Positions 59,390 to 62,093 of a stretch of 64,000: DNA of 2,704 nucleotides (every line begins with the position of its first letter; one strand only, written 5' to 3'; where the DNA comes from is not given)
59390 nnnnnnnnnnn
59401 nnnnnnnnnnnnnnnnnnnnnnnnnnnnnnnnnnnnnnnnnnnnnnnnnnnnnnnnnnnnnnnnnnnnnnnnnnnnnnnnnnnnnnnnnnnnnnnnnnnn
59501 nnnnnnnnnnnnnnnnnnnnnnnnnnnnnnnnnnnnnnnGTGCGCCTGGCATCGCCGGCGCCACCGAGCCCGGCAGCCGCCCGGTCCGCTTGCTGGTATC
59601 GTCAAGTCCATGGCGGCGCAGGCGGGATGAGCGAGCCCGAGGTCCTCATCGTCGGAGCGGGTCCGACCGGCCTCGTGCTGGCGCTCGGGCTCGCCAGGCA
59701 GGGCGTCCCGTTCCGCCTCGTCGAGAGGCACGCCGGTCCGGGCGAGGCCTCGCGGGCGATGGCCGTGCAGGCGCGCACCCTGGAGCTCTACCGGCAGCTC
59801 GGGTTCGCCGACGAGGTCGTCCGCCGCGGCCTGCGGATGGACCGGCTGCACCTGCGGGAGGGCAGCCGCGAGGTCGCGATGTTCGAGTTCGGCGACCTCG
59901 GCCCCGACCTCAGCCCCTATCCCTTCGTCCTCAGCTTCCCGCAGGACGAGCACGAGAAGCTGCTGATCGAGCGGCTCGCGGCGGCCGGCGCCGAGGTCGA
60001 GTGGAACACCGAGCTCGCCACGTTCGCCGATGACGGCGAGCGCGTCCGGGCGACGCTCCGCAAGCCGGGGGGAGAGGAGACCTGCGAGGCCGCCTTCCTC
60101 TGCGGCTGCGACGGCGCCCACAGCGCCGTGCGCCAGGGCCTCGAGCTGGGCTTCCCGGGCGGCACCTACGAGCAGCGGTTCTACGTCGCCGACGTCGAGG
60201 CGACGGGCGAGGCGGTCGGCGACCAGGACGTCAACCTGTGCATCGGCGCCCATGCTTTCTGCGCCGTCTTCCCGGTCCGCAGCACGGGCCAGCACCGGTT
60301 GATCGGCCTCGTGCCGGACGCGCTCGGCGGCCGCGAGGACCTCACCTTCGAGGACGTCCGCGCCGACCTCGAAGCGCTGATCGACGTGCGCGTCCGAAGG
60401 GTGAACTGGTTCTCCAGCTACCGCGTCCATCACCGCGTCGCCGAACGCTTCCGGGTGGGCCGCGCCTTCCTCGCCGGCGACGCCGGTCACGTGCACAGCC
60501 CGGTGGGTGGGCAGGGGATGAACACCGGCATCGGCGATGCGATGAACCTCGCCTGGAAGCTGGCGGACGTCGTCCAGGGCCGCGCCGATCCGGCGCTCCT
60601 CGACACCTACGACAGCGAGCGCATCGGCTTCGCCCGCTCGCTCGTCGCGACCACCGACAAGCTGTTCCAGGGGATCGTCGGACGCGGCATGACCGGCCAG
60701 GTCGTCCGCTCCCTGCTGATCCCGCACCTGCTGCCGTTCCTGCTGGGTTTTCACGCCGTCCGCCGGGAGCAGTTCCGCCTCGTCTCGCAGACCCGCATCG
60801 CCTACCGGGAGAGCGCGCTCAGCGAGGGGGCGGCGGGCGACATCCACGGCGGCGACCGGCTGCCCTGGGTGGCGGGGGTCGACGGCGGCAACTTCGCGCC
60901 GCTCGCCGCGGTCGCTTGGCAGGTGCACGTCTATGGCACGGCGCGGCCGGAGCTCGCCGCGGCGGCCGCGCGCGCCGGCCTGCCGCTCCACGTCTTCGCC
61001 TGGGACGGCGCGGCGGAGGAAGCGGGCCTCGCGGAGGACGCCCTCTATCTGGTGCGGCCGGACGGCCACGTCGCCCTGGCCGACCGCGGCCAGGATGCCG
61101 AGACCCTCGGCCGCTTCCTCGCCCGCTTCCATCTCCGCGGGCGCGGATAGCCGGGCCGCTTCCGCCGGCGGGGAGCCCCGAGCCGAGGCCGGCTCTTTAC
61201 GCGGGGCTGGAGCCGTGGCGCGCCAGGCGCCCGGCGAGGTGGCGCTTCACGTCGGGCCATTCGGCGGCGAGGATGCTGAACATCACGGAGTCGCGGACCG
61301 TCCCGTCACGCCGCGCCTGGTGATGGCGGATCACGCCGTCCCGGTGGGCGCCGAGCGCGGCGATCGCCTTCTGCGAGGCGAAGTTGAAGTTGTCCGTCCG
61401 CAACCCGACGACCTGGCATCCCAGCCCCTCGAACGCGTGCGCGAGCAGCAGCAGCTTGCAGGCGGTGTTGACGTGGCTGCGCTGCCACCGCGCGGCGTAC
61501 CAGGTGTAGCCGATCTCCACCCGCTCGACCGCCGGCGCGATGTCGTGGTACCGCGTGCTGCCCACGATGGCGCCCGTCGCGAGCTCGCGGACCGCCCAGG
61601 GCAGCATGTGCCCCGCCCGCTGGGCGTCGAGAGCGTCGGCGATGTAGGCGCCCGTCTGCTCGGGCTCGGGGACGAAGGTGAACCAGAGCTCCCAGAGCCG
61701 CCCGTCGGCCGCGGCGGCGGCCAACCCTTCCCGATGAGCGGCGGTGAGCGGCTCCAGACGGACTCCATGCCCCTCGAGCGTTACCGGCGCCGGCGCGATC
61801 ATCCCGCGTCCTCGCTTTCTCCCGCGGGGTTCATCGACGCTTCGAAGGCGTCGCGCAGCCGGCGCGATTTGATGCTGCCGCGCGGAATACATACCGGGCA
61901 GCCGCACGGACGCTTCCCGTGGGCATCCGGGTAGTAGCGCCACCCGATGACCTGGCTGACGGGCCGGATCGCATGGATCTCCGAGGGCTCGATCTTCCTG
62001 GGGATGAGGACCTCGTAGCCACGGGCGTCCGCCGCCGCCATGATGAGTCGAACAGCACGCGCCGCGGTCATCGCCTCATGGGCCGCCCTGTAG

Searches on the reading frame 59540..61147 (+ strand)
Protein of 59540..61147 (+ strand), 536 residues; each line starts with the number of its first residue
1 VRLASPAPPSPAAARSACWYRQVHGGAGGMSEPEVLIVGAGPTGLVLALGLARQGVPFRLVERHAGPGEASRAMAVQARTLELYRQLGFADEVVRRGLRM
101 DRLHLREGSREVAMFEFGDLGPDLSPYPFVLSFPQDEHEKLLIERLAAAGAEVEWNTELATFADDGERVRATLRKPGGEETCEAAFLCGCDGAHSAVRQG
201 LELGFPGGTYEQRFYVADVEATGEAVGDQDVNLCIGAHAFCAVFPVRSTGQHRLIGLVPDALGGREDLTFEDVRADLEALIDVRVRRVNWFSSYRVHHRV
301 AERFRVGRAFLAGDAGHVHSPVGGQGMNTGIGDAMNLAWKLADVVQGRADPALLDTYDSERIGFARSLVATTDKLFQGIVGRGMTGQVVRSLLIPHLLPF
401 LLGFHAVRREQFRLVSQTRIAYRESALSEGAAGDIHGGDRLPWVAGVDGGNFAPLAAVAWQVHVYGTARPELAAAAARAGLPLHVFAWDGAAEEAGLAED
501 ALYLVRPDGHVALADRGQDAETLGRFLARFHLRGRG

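Call 32: search_protein_families(library=pfam, proteins=[window:59540-61147:+], max_evalue=0.001)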
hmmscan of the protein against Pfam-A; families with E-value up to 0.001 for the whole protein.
window:59540-61147:+ (536 aa): 6 families
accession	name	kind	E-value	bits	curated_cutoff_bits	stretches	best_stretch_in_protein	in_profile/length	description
PF01494.25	FAD_binding_3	-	9.6e-83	278.7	22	1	34-370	3-347/349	FAD binding domain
PF21274.3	Rng_hyd_C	-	4e-06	27.5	27.5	1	453-529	23-102/107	Aromatic-ring hydroxylase, C-terminal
PF13450.12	NAD_binding_8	-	1.4e-05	25.7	21.9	1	37-68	1-32/68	NAD(P)-binding Rossmann-like domain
PF01266.30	DAO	-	8.1e-05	22.7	27.9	1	35-80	2-48/353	FAD dependent oxidoreductase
PF07992.20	Pyr_redox_2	-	0.00029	20.8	26.1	0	34-63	2-173/291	Pyridine nucleotide-disulphide oxidoreductase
PF12831.13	FAD_oxidored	-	0.00043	20.1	27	1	34-189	1-142/416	FAD dependent oxidoreductase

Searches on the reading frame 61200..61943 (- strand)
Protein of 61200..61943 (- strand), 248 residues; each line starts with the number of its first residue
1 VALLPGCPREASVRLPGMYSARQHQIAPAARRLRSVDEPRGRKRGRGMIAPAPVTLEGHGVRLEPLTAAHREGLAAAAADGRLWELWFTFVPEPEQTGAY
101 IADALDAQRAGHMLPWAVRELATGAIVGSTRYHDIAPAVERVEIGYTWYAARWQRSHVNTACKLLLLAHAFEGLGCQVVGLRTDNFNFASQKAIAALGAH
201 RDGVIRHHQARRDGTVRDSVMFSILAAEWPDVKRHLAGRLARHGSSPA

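Call 32: search_protein_families(library=pfam, proteins=[window:61200-61943:-], max_evalue=0.001)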
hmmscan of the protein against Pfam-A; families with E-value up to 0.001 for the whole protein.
window:61200-61943:- (248 aa): 2 families
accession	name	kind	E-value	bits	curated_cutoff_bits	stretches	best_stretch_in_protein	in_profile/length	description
PF13302.13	Acetyltransf_3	-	9.1e-19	69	25.4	1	62-199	3-137/138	Acetyltransferase (GNAT) domain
PF00583.31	Acetyltransf_1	-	0.00019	22.1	20.7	1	84-198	5-115/116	Acetyltransferase (GNAT) family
